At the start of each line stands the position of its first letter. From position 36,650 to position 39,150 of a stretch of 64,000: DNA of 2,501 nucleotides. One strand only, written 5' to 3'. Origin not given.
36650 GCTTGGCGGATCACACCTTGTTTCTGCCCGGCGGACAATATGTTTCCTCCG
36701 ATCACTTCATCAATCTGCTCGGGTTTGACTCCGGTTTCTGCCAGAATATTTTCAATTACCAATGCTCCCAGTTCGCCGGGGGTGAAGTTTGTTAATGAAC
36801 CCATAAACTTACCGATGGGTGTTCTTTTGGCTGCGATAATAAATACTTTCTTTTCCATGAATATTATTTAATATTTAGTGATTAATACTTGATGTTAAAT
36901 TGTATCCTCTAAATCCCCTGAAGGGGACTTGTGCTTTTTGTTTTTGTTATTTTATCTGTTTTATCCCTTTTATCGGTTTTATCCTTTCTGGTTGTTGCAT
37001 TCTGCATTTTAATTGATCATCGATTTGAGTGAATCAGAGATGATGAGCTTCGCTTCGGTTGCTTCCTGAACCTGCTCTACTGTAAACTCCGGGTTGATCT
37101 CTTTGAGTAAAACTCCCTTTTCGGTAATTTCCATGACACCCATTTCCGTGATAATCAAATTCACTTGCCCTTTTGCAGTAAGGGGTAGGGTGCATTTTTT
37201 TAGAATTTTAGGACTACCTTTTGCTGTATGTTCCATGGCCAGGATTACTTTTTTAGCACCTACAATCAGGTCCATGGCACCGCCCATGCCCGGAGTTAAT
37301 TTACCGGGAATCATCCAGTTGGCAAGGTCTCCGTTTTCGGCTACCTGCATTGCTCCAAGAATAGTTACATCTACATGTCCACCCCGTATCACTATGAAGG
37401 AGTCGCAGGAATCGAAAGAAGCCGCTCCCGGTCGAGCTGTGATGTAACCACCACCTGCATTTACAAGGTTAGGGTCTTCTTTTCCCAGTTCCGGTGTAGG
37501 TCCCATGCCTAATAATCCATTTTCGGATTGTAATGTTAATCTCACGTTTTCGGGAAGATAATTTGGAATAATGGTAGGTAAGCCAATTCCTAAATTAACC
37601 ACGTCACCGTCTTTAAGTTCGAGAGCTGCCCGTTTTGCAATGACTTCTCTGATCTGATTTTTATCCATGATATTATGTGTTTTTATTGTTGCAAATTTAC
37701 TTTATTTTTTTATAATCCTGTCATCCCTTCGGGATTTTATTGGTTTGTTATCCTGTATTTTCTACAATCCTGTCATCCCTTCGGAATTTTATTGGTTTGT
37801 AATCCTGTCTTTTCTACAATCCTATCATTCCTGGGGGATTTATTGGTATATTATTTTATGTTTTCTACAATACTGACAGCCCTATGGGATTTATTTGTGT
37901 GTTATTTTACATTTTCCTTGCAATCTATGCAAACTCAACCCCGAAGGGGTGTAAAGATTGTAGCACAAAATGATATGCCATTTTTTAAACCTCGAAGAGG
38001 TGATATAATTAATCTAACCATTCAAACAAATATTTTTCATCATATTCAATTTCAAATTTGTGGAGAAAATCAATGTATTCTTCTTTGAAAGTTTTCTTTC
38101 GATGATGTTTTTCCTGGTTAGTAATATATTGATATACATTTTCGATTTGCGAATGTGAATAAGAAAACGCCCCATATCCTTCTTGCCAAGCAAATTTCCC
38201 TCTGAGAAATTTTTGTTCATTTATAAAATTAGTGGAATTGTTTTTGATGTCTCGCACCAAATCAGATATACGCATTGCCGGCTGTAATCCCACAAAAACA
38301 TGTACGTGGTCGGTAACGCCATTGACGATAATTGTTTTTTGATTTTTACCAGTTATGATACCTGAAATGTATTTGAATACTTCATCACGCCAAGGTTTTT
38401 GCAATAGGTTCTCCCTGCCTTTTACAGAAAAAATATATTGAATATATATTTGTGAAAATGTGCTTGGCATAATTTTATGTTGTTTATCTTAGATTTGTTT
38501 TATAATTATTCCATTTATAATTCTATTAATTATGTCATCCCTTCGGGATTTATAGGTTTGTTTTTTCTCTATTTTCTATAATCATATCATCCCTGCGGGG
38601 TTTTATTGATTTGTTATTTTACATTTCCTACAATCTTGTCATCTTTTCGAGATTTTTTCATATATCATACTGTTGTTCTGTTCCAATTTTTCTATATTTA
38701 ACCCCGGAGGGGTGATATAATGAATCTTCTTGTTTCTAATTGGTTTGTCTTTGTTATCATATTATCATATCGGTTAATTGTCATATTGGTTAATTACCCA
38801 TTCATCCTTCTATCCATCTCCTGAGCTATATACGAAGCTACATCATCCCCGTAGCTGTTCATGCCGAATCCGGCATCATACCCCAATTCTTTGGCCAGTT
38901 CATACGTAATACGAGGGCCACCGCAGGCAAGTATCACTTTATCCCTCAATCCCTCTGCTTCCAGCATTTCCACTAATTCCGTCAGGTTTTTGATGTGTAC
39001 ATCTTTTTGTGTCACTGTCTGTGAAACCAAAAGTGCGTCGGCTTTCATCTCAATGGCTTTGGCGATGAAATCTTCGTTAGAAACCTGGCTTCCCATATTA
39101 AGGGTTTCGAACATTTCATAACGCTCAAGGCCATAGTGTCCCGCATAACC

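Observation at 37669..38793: Y1/HUH transposase (RAYT-like) flanked on both sides by arrays of UUCG-type hairpin repeats, inserted between kamE and atoA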

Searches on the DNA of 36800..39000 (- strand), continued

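Call 82: search_with_rna_model(model_id=R1, sources=[L127, L128, L129, L130, L131, L132, L133, L134, L135, L136, L137, L138, L139, L140, L141, L142, L143, L144, L145, L146, L147, L148, L149, L150, L151, L152, L153, L154, L155, L156, L157, L158, L159, L160, L161, L162, L163, L164, L165, L166, L167, L168, L169, L170, L171, L172, L173, L174, L175, L176, L177, L178, L179, L180, L181, L182, L183, L184, L185, L186, L187, L188, L189, L190, L191, L192, L193, L194, L195, L196, L197, L198, L199, L200, L201, L202, L203, L204, L205, L206, L207, L208, L209, L210, L211], max_evalue=0.01)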
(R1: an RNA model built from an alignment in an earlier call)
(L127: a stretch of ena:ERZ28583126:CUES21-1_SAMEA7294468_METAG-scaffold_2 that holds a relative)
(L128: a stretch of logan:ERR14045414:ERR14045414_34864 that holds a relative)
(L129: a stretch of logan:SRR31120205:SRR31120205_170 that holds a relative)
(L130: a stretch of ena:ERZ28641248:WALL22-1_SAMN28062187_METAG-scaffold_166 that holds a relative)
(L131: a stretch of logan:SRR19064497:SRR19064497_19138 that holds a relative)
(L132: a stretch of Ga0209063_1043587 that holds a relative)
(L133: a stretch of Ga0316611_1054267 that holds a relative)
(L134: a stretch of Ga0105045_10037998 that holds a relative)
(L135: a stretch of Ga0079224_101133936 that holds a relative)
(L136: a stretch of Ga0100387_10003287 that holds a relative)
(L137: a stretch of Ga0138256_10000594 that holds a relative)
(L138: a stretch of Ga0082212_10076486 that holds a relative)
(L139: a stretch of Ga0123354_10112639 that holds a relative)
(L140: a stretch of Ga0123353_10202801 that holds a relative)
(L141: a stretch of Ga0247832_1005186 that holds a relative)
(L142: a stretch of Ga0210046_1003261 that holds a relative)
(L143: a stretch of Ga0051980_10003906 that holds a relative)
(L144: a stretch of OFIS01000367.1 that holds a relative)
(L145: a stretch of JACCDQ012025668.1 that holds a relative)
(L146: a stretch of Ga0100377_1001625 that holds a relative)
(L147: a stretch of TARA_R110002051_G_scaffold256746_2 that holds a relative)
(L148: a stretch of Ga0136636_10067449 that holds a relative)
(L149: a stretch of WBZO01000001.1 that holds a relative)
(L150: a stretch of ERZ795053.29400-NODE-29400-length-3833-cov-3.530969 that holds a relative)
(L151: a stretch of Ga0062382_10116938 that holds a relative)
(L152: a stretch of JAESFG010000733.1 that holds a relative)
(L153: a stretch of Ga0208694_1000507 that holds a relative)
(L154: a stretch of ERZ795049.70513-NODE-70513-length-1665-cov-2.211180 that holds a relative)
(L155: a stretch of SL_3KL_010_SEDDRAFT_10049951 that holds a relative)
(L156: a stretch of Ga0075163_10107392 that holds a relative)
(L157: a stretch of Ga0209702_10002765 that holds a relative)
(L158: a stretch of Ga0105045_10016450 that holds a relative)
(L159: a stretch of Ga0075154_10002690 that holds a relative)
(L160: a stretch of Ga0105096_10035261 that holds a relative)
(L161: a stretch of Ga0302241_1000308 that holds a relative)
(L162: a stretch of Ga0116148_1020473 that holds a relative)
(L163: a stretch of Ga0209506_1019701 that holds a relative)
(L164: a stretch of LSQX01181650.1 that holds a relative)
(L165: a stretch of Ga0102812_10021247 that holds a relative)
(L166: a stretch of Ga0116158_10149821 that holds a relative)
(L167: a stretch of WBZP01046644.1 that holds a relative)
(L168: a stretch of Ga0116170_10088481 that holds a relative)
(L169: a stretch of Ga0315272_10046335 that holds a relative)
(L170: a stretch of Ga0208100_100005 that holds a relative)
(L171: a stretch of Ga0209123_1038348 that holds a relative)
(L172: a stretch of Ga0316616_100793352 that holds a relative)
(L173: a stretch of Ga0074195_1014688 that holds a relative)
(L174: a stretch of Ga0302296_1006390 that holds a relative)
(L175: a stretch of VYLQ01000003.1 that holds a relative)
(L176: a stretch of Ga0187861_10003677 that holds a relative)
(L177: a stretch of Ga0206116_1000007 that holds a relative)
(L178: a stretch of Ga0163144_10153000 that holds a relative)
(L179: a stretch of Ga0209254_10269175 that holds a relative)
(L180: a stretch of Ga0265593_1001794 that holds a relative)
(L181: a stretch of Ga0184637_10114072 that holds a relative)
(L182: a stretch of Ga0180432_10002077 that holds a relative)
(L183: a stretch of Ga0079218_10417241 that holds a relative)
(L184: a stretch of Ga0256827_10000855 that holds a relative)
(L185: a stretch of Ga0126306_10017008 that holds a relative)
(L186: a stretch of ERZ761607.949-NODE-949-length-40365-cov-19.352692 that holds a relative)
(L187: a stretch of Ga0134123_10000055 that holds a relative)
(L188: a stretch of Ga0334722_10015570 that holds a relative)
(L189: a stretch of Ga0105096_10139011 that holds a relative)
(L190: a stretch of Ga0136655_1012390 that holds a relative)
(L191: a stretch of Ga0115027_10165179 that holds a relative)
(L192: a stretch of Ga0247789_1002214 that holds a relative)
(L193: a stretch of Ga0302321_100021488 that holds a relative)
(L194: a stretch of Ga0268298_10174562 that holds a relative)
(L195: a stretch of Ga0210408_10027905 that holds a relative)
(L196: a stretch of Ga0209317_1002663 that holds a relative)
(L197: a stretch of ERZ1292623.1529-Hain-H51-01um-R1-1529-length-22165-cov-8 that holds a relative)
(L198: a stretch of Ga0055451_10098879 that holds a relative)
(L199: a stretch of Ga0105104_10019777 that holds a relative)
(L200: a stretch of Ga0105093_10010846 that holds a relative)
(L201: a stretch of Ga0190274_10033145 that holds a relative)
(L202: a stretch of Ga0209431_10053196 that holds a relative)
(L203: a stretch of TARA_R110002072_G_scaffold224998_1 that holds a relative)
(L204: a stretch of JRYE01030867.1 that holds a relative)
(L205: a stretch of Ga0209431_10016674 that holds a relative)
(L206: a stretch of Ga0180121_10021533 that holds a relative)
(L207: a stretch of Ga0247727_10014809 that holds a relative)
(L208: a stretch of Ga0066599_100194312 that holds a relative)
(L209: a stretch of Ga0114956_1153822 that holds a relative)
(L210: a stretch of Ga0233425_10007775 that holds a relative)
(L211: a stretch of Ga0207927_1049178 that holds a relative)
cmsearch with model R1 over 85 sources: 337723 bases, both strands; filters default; matches with E-value up to 0.01: 424.
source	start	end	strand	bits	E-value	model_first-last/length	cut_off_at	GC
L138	191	217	-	45.9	1.8e-08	1-27/27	no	0.37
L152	3510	3536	+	45.9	1.8e-08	1-27/27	no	0.37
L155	1807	1833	-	45.9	1.8e-08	1-27/27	no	0.37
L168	582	608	+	45.9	1.8e-08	1-27/27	no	0.37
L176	2607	2633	-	45.9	1.8e-08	1-27/27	no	0.37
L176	2670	2696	-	45.9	1.8e-08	1-27/27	no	0.37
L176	2734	2760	-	45.9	1.8e-08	1-27/27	no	0.37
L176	2797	2823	-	45.9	1.8e-08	1-27/27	no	0.37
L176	2861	2887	-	45.9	1.8e-08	1-27/27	no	0.37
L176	2925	2951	-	45.9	1.8e-08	1-27/27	no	0.37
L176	3661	3687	-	45.9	1.8e-08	1-27/27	no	0.37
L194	127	153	+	45.9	1.8e-08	1-27/27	no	0.37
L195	376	402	-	45.9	1.8e-08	1-27/27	no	0.37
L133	217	243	+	45.9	1.8e-08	1-27/27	no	0.44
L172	16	42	-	45.9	1.8e-08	1-27/27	no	0.44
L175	2883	2909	-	45.9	1.8e-08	1-27/27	no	0.44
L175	2931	2957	-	45.9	1.8e-08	1-27/27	no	0.44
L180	1591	1617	-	45.9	1.8e-08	1-27/27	no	0.44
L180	1357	1383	+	45.6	2.1e-08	1-27/27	no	0.37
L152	2848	2874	-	45.6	2.2e-08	1-27/27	no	0.44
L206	519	545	-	45.5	2.2e-08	1-27/27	no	0.41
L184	2884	2910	-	45.2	2.6e-08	1-27/27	no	0.33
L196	2686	2712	-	45.2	2.7e-08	1-27/27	no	0.41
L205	2776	2802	-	45.2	2.7e-08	1-27/27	no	0.41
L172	605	631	+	44.8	3.3e-08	1-27/27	no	0.44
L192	2300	2326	-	44.6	3.8e-08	1-27/27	no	0.44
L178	921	947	+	44.4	4.2e-08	1-27/27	no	0.48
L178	972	998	+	44.4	4.2e-08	1-27/27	no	0.48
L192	2908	2934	+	44.4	4.2e-08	1-27/27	no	0.48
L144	1161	1187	-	44.3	4.4e-08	1-27/27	no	0.37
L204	990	1016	+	44.3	4.4e-08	1-27/27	no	0.37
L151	32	58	-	44.3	4.4e-08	1-27/27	no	0.44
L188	545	571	+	44.2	4.8e-08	1-27/27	no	0.41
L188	1267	1293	+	44.2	4.8e-08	1-27/27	no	0.41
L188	1482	1508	+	44.2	4.8e-08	1-27/27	no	0.41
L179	9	35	-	44.2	4.8e-08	1-27/27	no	0.48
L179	149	175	-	44.2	4.8e-08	1-27/27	no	0.48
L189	432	458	-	44.2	4.8e-08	1-27/27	no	0.48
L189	554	580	-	44.2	4.8e-08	1-27/27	no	0.48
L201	2686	2712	-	44.2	4.8e-08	1-27/27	no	0.48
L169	881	907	-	44.1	4.9e-08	1-27/27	no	0.41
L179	802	828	+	44.1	5e-08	1-27/27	no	0.48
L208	33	59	-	44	5.2e-08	1-27/27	no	0.44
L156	326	352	+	44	5.3e-08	1-27/27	no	0.44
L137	88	114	-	43.9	5.4e-08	1-27/27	no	0.33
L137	502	528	-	43.9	5.4e-08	1-27/27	no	0.33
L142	3395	3421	-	43.8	5.9e-08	1-27/27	no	0.41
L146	3685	3711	-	43.8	5.9e-08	1-27/27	no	0.41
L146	3888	3914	-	43.8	5.9e-08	1-27/27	no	0.41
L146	4090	4116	-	43.8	5.9e-08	1-27/27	no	0.41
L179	1010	1036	-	43.8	6e-08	1-27/27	no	0.44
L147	2469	2495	-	43.7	6.2e-08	1-27/27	no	0.44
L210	2921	2947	-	43.7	6.2e-08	1-27/27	no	0.44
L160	325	351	-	43.7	6.2e-08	1-27/27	no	0.44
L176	3508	3534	+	43.6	6.4e-08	1-27/27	no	0.33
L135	408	434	-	43.6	6.5e-08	1-27/27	no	0.41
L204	339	365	-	43.6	6.5e-08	1-27/27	no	0.41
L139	2636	2662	-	43.2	8.1e-08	1-27/27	no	0.37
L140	1115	1141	-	43.2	8.1e-08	1-27/27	no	0.37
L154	940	966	-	43.2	8.1e-08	1-27/27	no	0.37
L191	1174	1200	+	43.1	8.6e-08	1-27/27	no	0.37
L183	688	714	+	43.1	8.8e-08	1-27/27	no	0.41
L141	161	187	-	43.1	8.8e-08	1-27/27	no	0.37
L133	116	142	+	43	8.9e-08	1-27/27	no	0.44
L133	167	193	+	43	8.9e-08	1-27/27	no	0.44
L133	268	294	+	43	8.9e-08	1-27/27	no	0.44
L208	628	654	+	43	9e-08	1-27/27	no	0.48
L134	1091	1117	-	42.9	9.6e-08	1-27/27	no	0.37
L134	1227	1253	-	42.9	9.6e-08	1-27/27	no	0.37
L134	1277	1303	-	42.9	9.6e-08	1-27/27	no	0.37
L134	1327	1353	-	42.9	9.6e-08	1-27/27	no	0.37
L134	1398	1424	-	42.9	9.6e-08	1-27/27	no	0.37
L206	995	1021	-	42.9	9.6e-08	1-27/27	no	0.37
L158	142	168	-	42.9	9.7e-08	1-27/27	no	0.44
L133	828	854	+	42.8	1e-07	1-27/27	no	0.37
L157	3508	3534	+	42.7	1.1e-07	1-27/27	no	0.37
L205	2959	2985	+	42.7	1.1e-07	1-27/27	no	0.33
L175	3604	3630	+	42.6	1.2e-07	1-27/27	no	0.48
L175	3652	3678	+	42.6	1.2e-07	1-27/27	no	0.48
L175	3754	3780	+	42.6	1.2e-07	1-27/27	no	0.48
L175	3805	3831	+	42.6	1.2e-07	1-27/27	no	0.48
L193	2859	2885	-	42.4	1.3e-07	1-27/27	no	0.37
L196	3507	3533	+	42.4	1.3e-07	1-27/27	no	0.33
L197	103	129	+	42.4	1.3e-07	1-27/27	no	0.33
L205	3507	3533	+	42.4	1.3e-07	1-27/27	no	0.33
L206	765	791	+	42.4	1.3e-07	1-27/27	no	0.37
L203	3520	3546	+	42.3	1.3e-07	1-27/27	no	0.41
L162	3538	3564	+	42.3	1.3e-07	1-27/27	no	0.52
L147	3643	3669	-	42.3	1.4e-07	1-27/27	no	0.41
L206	1197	1223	-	42.1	1.5e-07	1-27/27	no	0.37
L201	2788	2814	-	42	1.6e-07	1-27/27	no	0.44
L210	3511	3537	+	42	1.6e-07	1-27/27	no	0.37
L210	3580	3606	+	42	1.6e-07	1-27/27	no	0.37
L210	3631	3657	+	42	1.6e-07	1-27/27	no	0.37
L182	2927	2953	-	42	1.6e-07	1-27/27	no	0.37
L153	3509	3535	+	41.9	1.7e-07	1-27/27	no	0.48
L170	3508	3534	+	41.9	1.7e-07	1-27/27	no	0.37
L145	472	498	-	41.9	1.7e-07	1-27/27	no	0.41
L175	3508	3534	+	41.9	1.7e-07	1-27/27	no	0.52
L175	3556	3582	+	41.9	1.7e-07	1-27/27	no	0.52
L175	3703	3729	+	41.9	1.7e-07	1-27/27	no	0.52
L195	431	457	-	41.7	1.9e-07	1-27/27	no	0.44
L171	1392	1418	+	41.7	1.9e-07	1-27/27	no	0.44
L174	215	241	+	41.7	1.9e-07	1-27/27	no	0.44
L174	880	906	+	41.7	1.9e-07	1-27/27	no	0.44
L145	308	334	-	41.6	2e-07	1-27/27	no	0.41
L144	305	331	-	41.5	2.2e-07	1-27/27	no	0.37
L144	1522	1548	-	41.5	2.2e-07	1-27/27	no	0.37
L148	865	891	-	41.1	2.6e-07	1-27/27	no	0.48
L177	2646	2672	-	40.8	3.1e-07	1-27/27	no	0.44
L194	195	221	-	40.8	3.1e-07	1-27/27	no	0.56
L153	2924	2950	-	40.8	3.1e-07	1-27/27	no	0.48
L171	762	788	-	40.8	3.1e-07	1-27/27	no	0.48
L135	995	1021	+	40.8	3.1e-07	1-27/27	no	0.41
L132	1311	1337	+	40.8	3.2e-07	1-27/27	no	0.48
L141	31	57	-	40.8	3.2e-07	1-27/27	no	0.33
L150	695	721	+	40.8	3.2e-07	1-27/27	no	0.44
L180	639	665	-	40.7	3.2e-07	1-27/27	no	0.41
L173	1504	1530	-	40.7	3.2e-07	1-27/27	no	0.37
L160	908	934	+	40.7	3.3e-07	1-27/27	no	0.48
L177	2916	2942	-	40.5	3.7e-07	1-27/27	no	0.44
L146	3736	3762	-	40.2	4.2e-07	1-27/27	no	0.37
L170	2922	2948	-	40.2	4.5e-07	1-27/27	no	0.48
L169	1489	1515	+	39.8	5.3e-07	1-27/27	no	0.44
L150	1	27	-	39.8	5.5e-07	1-27/27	no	0.41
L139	3278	3304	-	39.7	5.7e-07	1-27/27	no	0.41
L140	1757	1783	-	39.7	5.7e-07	1-27/27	no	0.41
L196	2818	2844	+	39.7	5.8e-07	1-27/27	no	0.37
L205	2908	2934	+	39.7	5.8e-07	1-27/27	no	0.37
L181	732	758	+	39.6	6.1e-07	1-27/27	no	0.33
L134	1432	1458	-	39.6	6.1e-07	1-27/27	no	0.41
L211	640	666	+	39.3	7e-07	1-27/27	no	0.41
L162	3489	3515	+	39.2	7.5e-07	1-27/27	no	0.48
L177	2520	2546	+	39.2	7.6e-07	1-27/27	no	0.41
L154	1523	1549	+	39.2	7.7e-07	1-27/27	no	0.33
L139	3237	3263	+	39.1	8.1e-07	1-27/27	no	0.41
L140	1716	1742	+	39.1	8.1e-07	1-27/27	no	0.41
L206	1247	1273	-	39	8.2e-07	1-27/27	no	0.33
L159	3517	3543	+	39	8.3e-07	1-27/27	no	0.33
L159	3654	3680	+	39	8.3e-07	1-27/27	no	0.33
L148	916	942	-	38.7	9.9e-07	1-27/27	no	0.52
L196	2627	2653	-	38.6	1e-06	1-27/27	no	0.37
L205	2717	2743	-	38.6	1e-06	1-27/27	no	0.37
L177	3679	3705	-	38.5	1.1e-06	1-27/27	no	0.41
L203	2880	2906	-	38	1.4e-06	1-27/27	no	0.41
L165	2925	2951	-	37.9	1.5e-06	1-27/27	no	0.41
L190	111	137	-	37.8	1.6e-06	1-27/27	no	0.48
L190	368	394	-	37.8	1.6e-06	1-27/27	no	0.48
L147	3509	3535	+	37.7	1.7e-06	1-27/27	no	0.48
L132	599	625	-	37.7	1.7e-06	1-27/27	no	0.33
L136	1069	1095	+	37.7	1.7e-06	1-27/27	no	0.33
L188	642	668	-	37.7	1.7e-06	1-27/27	no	0.33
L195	1121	1147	-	37.7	1.7e-06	1-27/27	no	0.33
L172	655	681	+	37.7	1.7e-06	1-27/27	no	0.41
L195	1015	1041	+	37.5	2e-06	1-27/27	no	0.41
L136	2842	2868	-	37.4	2e-06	1-27/27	no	0.33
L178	34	60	-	37.4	2e-06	1-27/27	no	0.33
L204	386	412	-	37.4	2e-06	1-27/27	no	0.33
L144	891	917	+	37.4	2.1e-06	1-27/27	no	0.44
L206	1045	1071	-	37.3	2.2e-06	1-27/27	no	0.37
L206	1096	1122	-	37.3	2.2e-06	1-27/27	no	0.37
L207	1302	1328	+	37.3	2.2e-06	1-27/27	no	0.41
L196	2959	2985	+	37.3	2.2e-06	1-27/27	no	0.41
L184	2772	2798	-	37.2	2.2e-06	1-27/27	no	0.37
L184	2822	2848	-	37.2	2.2e-06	1-27/27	no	0.37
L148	16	42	+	37.1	2.4e-06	1-27/27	no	0.37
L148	746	772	+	37.1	2.4e-06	1-27/27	no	0.37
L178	798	824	-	37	2.5e-06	1-27/27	no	0.3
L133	1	27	-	37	2.6e-06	1-27/27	no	0.37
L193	2912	2938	-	37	2.6e-06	1-27/27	no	0.37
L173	2113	2139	+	37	2.6e-06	1-27/27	no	0.44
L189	1194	1219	+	37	2.6e-06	1-26/27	3'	0.46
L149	2845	2871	-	36.5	3.4e-06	1-27/27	no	0.41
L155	2416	2442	+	36.3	3.8e-06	1-27/27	no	0.41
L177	3643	3669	+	36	4.4e-06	1-27/27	no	0.44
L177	3786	3812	+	36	4.4e-06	1-27/27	no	0.44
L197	380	406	+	36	4.6e-06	1-27/27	no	0.37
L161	401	427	+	35.8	5e-06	1-27/27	no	0.33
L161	1572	1598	+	35.8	5e-06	1-27/27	no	0.33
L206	469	495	-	35.8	5.1e-06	1-27/27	no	0.41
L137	38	64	-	35.7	5.2e-06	1-27/27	no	0.3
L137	287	313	-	35.7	5.2e-06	1-27/27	no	0.3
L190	78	104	+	35.7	5.3e-06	1-27/27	no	0.48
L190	17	43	+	35.7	5.3e-06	1-27/27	no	0.48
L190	274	300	+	35.7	5.3e-06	1-27/27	no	0.48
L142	3557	3583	-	35.6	5.6e-06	1-27/27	no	0.37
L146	4202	4228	-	35.6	5.6e-06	1-27/27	no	0.37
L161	623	649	+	35.5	6e-06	1-27/27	no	0.33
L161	1350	1376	+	35.5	6e-06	1-27/27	no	0.33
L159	3756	3782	-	35.5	6e-06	1-27/27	no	0.41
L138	723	749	-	35.4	6.2e-06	1-27/27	no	0.3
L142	3245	3271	-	35.4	6.3e-06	1-27/27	no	0.37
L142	3457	3483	-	35.4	6.3e-06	1-27/27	no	0.37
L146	3634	3660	-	35.4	6.3e-06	1-27/27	no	0.37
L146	3787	3813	-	35.4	6.3e-06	1-27/27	no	0.37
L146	3837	3863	-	35.4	6.3e-06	1-27/27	no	0.37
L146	3939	3965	-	35.4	6.3e-06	1-27/27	no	0.37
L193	2738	2764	+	35.3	6.7e-06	1-27/27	no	0.41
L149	3509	3535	+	35.2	7e-06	1-27/27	no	0.41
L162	1964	1990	-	35.2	7.2e-06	1-27/27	no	0.56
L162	2965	2991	-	35.2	7.2e-06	1-27/27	no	0.56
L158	354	380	-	35.1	7.5e-06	1-27/27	no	0.37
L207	1181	1207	-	35.1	7.5e-06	1-27/27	no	0.41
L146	3583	3609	-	34.8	8.6e-06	1-27/27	no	0.44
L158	44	70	-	34.7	9.4e-06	1-27/27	no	0.41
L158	305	331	-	34.7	9.4e-06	1-27/27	no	0.41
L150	51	77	-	34.5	1e-05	1-27/27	no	0.37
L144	939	965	-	34.5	1e-05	1-27/27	no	0.41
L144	1308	1334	-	34.5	1e-05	1-27/27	no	0.41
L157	2929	2955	-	34.5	1e-05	1-27/27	no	0.33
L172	955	981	-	34.5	1.1e-05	1-27/27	no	0.44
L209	701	727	-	34.4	1.1e-05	1-27/27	no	0.37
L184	2704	2730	-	34.4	1.1e-05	1-27/27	no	0.37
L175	3856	3882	+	34.4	1.1e-05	1-27/27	no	0.44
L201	3492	3518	+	34.3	1.1e-05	1-27/27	no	0.44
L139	2689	2715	-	34.3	1.1e-05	1-27/27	no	0.3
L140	1168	1194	-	34.3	1.1e-05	1-27/27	no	0.3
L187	2930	2956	-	34.3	1.1e-05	1-27/27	no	0.3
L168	997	1023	-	34.3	1.1e-05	1-27/27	no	0.52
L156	208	234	-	34.2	1.2e-05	1-27/27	no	0.37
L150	729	755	-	34.2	1.2e-05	1-27/27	no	0.37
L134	1159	1185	-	33.8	1.5e-05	1-27/27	no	0.41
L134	1193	1219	-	33.8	1.5e-05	1-27/27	no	0.41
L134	1361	1387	-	33.7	1.6e-05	1-27/27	no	0.33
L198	181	208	+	33.5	1.8e-05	1-27/27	no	0.36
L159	2837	2863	-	33.5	1.8e-05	1-27/27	no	0.37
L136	3509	3535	+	33.3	2.1e-05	1-27/27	no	0.41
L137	123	149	-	33.2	2.1e-05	1-27/27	no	0.37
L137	337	363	-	33.2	2.1e-05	1-27/27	no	0.37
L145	429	455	+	33.1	2.2e-05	1-27/27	no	0.37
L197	263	289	-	32.8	2.7e-05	1-27/27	no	0.41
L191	580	606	-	32.6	2.9e-05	1-27/27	no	0.48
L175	2978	3002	-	32.6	3e-05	3-27/27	no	0.48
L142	3346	3372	-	32.5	3.1e-05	1-27/27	no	0.41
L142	3507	3533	-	32.5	3.1e-05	1-27/27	no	0.41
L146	4041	4067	-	32.5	3.1e-05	1-27/27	no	0.41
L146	4152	4178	-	32.5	3.1e-05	1-27/27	no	0.41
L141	215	241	-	32.4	3.3e-05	1-27/27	no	0.41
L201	3440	3466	+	32.4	3.3e-05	1-27/27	no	0.37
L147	2832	2858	-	32.3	3.4e-05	1-27/27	no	0.41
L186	2709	2735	-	32.3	3.5e-05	1-27/27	no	0.56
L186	2880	2906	-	32.3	3.5e-05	1-27/27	no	0.56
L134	1019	1045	+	32.2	3.6e-05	1-27/27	no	0.3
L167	1930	1956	+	32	4.1e-05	1-27/27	no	0.56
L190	335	361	+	31.9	4.3e-05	1-27/27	no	0.44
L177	3504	3530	+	31.9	4.4e-05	1-27/27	no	0.48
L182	3505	3531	+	31.7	4.8e-05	1-27/27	no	0.37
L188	593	619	-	31.6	5.1e-05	1-27/27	no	0.37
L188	1315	1341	-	31.6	5.1e-05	1-27/27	no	0.37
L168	847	873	-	31.6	5.3e-05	1-27/27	no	0.41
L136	952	978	-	31.5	5.4e-05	1-27/27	no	0.52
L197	332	358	+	31.5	5.5e-05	1-27/27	no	0.33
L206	714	741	+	31.5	5.6e-05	1-27/27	no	0.43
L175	3907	3933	+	31.4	5.8e-05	1-27/27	no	0.48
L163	2356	2382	+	31.2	6.5e-05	1-27/27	no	0.37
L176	3459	3483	+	31.2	6.5e-05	3-27/27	no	0.4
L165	2736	2762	-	31.2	6.7e-05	1-27/27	no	0.48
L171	816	843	-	31.1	6.8e-05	1-27/27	no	0.36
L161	481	507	-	31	7.2e-05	1-27/27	no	0.33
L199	989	1015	+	31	7.3e-05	1-27/27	no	0.41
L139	3188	3211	+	31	7.3e-05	4-27/27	no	0.46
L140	1667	1690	+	31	7.3e-05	4-27/27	no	0.46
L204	501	527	+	30.9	7.9e-05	1-27/27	no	0.44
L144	152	179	-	30.8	7.9e-05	1-27/27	no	0.36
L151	134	159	+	30.8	8.1e-05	1-27/27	no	0.46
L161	756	782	-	30.7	8.3e-05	1-27/27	no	0.44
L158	256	282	+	30.7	8.6e-05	1-27/27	no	0.37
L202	2108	2131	-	30.6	9e-05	4-27/27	no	0.42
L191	1125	1149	+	30.5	9.7e-05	3-27/27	no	0.44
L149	2795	2821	-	30.3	0.00011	1-27/27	no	0.48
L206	1147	1173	-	30.2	0.00011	1-27/27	no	0.3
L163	1013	1039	-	30.2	0.00011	1-27/27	no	0.41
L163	1180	1206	-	30.2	0.00011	1-27/27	no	0.41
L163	2856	2882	-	30.2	0.00011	1-27/27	no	0.41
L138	92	115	+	30.2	0.00011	4-27/27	no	0.46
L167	1765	1791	+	30.2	0.00011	1-27/27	no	0.52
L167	1848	1874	+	30.2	0.00011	1-27/27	no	0.52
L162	2915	2942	-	30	0.00013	1-27/27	no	0.54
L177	2558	2584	+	29.9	0.00013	1-27/27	no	0.44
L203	2724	2750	-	29.8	0.00014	1-27/27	no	0.37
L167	903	929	+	29.7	0.00015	1-27/27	no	0.44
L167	1981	2007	+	29.7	0.00015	1-27/27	no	0.44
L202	2059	2085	-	29.5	0.00017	1-27/27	no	0.48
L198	231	257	-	29.4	0.00017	1-27/27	no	0.41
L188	1543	1569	-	29.4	0.00017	1-27/27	no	0.37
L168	3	29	-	29.4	0.00018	1-27/27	no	0.44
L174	938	964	-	29.4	0.00018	1-27/27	no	0.44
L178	163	186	+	29.3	0.00019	4-27/27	no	0.42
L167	6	32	-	29.3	0.00019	1-27/27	no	0.56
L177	3822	3848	-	29.3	0.00019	1-27/27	no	0.48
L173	2066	2088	+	29.1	0.00021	5-27/27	no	0.43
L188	500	522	+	29.1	0.00021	5-27/27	no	0.43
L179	911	937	-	28.9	0.00023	1-27/27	no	0.41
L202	1941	1968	+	28.9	0.00023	1-27/27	no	0.39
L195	969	992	+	28.9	0.00024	4-27/27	no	0.42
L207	1346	1368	-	28.8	0.00024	5-27/27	no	0.43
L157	3461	3483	+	28.8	0.00024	5-27/27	no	0.43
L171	1346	1368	+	28.8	0.00024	5-27/27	no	0.43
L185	182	208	-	28.8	0.00025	1-27/27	no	0.44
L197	314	338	-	28.6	0.00028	3-27/27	no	0.4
(124 more, lower-scoring)
